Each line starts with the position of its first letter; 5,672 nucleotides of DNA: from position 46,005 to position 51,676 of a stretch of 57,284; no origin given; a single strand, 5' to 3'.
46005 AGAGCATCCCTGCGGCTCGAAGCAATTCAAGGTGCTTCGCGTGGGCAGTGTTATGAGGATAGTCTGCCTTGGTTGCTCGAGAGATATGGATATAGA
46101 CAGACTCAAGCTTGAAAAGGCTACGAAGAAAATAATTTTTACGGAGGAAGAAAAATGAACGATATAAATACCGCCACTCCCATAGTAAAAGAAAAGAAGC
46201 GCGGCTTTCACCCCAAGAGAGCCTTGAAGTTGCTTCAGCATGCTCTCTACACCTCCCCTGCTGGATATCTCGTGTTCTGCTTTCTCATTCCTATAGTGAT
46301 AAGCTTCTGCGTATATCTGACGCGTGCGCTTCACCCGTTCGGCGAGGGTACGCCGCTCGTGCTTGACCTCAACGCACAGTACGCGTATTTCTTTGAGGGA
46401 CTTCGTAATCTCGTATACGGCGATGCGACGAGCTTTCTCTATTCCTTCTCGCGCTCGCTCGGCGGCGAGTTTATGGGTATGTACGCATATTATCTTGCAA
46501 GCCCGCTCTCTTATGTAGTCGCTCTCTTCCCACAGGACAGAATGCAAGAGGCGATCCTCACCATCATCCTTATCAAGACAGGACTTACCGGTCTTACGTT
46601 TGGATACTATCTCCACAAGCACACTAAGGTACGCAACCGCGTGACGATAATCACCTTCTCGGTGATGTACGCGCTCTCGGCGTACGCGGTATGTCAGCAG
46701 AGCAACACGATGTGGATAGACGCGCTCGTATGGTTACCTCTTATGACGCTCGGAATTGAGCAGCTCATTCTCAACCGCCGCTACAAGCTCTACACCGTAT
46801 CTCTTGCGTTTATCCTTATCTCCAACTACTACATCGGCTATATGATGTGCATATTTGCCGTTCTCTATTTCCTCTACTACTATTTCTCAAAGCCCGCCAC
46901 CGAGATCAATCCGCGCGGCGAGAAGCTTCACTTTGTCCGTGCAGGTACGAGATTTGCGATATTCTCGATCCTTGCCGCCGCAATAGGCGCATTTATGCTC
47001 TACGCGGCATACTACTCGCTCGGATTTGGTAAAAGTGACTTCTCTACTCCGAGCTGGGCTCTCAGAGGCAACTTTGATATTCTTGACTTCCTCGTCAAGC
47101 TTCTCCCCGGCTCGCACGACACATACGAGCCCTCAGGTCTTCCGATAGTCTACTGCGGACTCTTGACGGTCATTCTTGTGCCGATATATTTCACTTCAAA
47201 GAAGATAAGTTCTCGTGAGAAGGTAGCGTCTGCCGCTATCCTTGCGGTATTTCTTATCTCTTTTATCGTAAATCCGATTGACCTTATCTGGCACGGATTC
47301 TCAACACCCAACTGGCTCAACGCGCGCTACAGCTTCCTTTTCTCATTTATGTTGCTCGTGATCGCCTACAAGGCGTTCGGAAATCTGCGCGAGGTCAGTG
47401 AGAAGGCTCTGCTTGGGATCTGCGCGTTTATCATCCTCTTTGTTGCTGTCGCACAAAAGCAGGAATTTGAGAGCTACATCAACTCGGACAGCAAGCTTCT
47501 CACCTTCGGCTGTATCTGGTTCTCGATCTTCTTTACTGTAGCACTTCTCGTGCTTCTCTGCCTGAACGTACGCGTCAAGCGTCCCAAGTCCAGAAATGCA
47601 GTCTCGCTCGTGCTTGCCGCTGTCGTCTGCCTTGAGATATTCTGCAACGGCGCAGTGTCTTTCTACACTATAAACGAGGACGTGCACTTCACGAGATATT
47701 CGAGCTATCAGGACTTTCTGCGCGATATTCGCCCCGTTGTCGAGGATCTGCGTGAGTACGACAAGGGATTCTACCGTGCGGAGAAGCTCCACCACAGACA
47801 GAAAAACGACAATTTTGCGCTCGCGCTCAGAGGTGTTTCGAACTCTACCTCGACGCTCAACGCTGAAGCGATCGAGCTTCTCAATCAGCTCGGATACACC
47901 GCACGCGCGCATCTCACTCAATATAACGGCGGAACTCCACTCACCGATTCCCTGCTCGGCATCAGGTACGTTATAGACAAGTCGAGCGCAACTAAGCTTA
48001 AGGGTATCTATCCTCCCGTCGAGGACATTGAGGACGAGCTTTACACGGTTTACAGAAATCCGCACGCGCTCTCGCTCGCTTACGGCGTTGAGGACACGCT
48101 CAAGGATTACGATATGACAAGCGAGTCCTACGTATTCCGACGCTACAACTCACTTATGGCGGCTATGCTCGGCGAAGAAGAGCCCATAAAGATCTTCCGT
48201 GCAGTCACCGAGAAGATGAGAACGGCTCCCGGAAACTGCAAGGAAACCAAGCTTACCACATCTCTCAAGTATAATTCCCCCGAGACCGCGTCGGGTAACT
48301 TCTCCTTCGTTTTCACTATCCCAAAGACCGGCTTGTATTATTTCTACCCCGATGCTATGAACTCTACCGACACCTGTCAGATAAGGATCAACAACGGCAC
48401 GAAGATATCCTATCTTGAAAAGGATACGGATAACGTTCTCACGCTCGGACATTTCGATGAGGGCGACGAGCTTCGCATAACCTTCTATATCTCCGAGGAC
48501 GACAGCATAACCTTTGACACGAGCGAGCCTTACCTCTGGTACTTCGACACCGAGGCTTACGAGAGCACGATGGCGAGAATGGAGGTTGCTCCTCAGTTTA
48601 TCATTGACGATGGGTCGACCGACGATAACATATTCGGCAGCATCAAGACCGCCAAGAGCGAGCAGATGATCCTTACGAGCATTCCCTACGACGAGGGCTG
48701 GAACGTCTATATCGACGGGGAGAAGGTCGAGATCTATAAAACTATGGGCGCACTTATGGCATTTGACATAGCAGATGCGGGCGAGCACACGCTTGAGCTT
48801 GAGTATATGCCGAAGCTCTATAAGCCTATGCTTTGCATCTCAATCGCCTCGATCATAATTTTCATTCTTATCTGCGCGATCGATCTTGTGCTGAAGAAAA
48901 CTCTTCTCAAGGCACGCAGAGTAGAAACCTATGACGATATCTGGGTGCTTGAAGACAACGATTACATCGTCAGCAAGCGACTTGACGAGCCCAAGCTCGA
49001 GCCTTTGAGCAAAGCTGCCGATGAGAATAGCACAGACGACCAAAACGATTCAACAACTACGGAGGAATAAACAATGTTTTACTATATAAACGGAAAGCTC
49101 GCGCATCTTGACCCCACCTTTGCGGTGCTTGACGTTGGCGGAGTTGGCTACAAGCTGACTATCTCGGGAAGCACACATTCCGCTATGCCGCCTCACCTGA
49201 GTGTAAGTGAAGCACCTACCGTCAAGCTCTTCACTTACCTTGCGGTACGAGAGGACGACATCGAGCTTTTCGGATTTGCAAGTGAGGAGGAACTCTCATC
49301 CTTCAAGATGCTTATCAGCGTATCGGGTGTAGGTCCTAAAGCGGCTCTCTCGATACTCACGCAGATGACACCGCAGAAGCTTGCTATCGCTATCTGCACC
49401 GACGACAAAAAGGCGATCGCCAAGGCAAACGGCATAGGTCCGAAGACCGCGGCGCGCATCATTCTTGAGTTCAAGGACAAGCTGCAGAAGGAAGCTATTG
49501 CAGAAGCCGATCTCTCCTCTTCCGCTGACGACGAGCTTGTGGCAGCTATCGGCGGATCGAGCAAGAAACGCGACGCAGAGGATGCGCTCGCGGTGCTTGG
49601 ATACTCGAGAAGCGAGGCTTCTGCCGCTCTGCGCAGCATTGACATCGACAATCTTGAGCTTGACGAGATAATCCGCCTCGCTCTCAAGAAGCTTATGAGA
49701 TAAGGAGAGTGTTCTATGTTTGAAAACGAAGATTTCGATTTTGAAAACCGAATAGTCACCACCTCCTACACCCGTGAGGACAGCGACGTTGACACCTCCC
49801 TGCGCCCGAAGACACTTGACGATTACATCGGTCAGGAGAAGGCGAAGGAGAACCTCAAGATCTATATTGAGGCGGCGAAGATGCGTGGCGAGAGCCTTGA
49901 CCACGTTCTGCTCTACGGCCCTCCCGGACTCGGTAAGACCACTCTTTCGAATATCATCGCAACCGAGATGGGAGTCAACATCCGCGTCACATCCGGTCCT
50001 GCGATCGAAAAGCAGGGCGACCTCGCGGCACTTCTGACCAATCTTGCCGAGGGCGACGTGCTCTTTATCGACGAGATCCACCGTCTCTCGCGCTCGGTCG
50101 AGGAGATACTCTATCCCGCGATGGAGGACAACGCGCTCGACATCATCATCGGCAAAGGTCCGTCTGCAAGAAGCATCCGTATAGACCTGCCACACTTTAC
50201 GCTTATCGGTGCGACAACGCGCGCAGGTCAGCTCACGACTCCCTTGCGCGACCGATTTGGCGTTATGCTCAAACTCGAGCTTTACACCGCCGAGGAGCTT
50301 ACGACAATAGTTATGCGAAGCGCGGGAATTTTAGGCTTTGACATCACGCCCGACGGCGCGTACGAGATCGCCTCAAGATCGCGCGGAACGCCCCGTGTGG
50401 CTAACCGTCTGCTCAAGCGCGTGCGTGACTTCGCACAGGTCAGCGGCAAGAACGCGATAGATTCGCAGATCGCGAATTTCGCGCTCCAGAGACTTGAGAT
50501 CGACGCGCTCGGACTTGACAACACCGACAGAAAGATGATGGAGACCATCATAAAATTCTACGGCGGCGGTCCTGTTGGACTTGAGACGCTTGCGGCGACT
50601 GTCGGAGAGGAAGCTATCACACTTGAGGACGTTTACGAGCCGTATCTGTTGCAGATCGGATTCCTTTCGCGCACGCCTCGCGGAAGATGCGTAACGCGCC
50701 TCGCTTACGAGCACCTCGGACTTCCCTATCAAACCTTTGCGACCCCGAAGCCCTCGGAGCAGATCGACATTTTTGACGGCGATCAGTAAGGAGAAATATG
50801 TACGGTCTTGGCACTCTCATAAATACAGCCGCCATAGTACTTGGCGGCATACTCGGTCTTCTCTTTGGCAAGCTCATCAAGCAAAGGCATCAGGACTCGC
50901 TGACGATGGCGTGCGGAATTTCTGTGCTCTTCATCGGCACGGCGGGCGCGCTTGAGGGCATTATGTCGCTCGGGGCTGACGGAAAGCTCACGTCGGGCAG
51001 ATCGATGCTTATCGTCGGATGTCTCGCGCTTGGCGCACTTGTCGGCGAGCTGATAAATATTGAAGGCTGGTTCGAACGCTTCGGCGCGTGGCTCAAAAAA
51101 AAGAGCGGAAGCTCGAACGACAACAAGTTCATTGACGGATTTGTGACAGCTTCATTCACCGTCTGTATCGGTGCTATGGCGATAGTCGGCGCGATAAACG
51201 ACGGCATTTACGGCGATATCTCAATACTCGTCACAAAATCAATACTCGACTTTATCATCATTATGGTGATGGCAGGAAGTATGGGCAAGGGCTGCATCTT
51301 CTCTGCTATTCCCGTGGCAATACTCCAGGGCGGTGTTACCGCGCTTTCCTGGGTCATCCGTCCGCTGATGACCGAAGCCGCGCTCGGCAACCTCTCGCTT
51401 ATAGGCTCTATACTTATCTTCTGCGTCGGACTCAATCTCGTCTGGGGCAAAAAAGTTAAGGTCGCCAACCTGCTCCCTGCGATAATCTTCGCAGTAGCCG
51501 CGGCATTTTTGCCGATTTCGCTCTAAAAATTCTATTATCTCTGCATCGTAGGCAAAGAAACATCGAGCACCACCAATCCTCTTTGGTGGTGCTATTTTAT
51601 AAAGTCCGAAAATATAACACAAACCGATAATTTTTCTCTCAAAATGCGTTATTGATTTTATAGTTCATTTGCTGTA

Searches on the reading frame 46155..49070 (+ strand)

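Call 60: search_protein_families(library=pfam, proteins=[window:46155-49070:+], max_evalue=0.001)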
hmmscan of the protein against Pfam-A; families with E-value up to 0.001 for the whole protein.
window:46155-49070:+ (971 aa): 1 family
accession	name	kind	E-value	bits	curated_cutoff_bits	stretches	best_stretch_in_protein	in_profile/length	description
PF09586.16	YfhO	-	1.2e-189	633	28.5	1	43-896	2-835/835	Bacterial membrane protein YfhO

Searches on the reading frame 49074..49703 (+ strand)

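Call 60: search_protein_families(library=pfam, proteins=[window:49074-49703:+], max_evalue=0.001)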
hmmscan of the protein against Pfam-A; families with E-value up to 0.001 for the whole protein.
window:49074-49703:+ (209 aa): 5 families
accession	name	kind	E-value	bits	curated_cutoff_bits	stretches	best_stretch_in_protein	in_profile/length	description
PF01330.27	RuvA_N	-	2e-20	73.1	23.6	1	1-67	1-61/61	RuvA N terminal domain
PF14520.12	HHH_5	-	3.7e-15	56.6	27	1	77-135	1-57/57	Helix-hairpin-helix domain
PF07499.19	RuvA_C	-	1.4e-10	42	24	1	167-208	5-47/47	RuvA, C-terminal domain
PF00633.29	HHH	-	8.3e-07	29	24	0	110-130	8-28/30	Helix-hairpin-helix motif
PF01367.25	5_3_exonuc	-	0.00029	21.7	40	0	106-135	11-40/97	5'-3' exonuclease, C-terminal SAM fold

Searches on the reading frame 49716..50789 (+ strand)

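Call 60: search_protein_families(library=pfam, proteins=[window:49716-50789:+], max_evalue=0.001)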
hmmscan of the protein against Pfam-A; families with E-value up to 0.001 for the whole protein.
window:49716-50789:+ (357 aa): 13 families
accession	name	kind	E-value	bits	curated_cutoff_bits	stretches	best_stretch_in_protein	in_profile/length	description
PF05496.18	RuvB_N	-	6.4e-83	276.7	27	1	29-187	1-159/159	Holliday junction DNA helicase RuvB P-loop domain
PF17864.7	AAA_lid_4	-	5.4e-33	113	27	1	190-263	1-74/74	RuvB AAA lid domain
PF05491.19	RuvB_C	-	3.2e-23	81.9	24.7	1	265-334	2-71/72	RuvB C-terminal winged helix domain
PF00004.35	AAA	-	1.2e-20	74.7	21.2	1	64-188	1-130/131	ATPase family associated with various cellular activities (AAA)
PF07728.20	AAA_5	-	2.1e-10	41.2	22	1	63-181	1-139/139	AAA domain (dynein-related subfamily)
PF01078.27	Mg_chelatase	-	1e-06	28.8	20.3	0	34-82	2-43/207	Magnesium chelatase, subunit ChlI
PF06068.19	TIP49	-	6.3e-06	26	23.8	1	34-92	23-81/347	TIP49 P-loop domain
PF13191.12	AAA_16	-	1.9e-05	25.6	32.6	0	39-88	4-51/167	AAA ATPase domain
PF05673.19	DUF815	-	0.0002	21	23.8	0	30-120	23-115/249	Protein of unknown function (DUF815)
PF00158.32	Sigma54_activat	-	0.00033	20.8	20.2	0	109-148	90-129/168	Sigma-54 interaction domain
PF13173.12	AAA_14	-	0.00046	20.6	27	1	64-145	5-95/129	AAA domain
PF14532.12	Sigma54_activ_2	-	0.00063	20.4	25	1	60-133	20-90/138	Sigma-54 interaction domain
PF00931.28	NB-ARC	-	0.00097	18.9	23.5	0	56-84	13-41/248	NB-ARC domain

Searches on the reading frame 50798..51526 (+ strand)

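Call 60: search_protein_families(library=pfam, proteins=[window:50798-51526:+], max_evalue=0.001)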
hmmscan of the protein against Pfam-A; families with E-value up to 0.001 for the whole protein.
window:50798-51526:+ (242 aa): 1 family
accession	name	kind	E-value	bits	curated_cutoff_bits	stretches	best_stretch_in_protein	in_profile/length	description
PF04474.17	DUF554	-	5.9e-69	232.3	25.1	1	4-235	1-218/220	Protein of unknown function (DUF554)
